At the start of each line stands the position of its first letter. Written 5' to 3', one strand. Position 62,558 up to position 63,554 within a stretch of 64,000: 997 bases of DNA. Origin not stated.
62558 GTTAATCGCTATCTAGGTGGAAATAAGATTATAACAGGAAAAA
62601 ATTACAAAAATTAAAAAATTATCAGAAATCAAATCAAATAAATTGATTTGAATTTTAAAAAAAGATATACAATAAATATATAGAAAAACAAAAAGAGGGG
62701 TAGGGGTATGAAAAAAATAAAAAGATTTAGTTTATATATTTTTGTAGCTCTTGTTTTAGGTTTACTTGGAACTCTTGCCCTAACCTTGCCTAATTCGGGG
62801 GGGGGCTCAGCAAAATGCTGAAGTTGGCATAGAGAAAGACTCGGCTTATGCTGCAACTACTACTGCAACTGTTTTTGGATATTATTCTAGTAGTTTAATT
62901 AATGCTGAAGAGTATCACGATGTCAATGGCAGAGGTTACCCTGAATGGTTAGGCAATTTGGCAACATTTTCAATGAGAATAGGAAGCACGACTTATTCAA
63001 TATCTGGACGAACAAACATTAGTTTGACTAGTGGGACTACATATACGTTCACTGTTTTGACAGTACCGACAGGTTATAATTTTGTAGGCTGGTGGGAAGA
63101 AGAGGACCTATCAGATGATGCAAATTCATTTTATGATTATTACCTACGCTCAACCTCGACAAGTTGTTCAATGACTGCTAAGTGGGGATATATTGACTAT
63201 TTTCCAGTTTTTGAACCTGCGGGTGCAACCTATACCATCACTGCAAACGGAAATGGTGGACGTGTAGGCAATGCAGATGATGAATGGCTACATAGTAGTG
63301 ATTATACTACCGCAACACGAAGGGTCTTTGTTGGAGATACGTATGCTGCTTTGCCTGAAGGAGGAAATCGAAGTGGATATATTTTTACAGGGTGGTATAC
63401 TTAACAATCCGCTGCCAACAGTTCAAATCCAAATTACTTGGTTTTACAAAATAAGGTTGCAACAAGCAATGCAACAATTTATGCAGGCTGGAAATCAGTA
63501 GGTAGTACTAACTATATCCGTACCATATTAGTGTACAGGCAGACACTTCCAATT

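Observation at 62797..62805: G9 tract immediately after the signal peptide puts a large surface-repeat protein out of frame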

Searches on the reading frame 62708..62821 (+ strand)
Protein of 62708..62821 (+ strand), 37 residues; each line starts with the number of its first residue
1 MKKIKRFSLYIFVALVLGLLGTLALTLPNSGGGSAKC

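Call 19: find_encoding_contigs(protein=window:62708-62821:+, flank=10000, max_places=10)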
Protein window:62708-62821:+ (37 aa): no gene with exactly this product is on record in the collection.

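Call 48: list_cluster_members(proteins=[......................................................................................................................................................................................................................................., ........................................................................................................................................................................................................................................, window:62708-62818:+, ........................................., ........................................, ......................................, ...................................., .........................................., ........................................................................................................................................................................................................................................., window:62973-63401:+])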
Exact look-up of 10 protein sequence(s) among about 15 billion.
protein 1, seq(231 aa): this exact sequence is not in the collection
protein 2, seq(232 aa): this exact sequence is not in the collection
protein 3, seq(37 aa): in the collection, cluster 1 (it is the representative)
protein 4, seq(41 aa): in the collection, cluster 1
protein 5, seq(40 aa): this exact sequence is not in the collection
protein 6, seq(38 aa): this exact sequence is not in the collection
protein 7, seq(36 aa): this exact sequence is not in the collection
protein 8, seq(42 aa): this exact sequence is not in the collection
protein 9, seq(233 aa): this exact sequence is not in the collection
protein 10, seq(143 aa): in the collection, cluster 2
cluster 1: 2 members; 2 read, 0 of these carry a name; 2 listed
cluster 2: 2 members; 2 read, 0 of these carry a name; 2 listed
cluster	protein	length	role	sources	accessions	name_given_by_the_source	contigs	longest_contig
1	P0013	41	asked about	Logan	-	-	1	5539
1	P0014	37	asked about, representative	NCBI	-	-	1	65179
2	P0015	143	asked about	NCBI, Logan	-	-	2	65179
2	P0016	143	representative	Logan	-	-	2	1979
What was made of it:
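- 62708..62821 (+): OFF-phase ORF as assembled: 37 aa ending at TGA 62819-62821. This exact 37-aa product and the 41-aa G10 product are both on record (call 48).
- On Slipped-strand (SSR) translational phase-variable gene / contingency locus: No ON allele is on record (call 48).
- No ON allele exists anywhere (call 48).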

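Call 49: find_encoding_contigs(protein=P0016, flank=3000, max_places=10)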
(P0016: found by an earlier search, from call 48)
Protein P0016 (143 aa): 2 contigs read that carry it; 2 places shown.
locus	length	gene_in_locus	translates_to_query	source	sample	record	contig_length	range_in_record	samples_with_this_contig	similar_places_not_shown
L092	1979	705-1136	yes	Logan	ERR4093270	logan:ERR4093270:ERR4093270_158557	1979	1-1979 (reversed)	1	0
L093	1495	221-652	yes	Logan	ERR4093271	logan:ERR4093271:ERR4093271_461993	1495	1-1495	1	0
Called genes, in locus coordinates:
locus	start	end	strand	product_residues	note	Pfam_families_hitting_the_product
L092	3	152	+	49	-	?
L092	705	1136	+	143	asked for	PF09479:Flg_new (faint)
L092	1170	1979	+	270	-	?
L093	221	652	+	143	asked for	PF09479:Flg_new (faint)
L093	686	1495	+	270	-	?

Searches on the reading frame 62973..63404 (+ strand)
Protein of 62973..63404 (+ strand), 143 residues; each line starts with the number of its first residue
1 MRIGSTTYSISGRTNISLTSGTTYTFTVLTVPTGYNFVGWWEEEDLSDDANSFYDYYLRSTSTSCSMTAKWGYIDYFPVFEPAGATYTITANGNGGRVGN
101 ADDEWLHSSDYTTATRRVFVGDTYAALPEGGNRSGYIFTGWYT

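Call 18: find_encoding_contigs(protein=window:62973-63404:+, flank=10000, max_places=10)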
Protein window:62973-63404:+ (143 aa): 1 contig read that carries it; 1 place shown.
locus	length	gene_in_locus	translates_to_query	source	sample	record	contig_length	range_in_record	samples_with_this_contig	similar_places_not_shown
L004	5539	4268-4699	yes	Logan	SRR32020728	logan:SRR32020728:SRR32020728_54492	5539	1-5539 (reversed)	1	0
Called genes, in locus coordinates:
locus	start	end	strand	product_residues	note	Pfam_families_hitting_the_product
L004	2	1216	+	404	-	?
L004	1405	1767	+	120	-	PF04472:SepF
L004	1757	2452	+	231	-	PF01252:Peptidase_A8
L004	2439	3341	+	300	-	PF01479:S4, PF00849:PseudoU_synth_2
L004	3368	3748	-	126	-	PF03703:bPH_2 (weak)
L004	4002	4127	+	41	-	-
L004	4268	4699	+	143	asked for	PF09479:Flg_new (faint)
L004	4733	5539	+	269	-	?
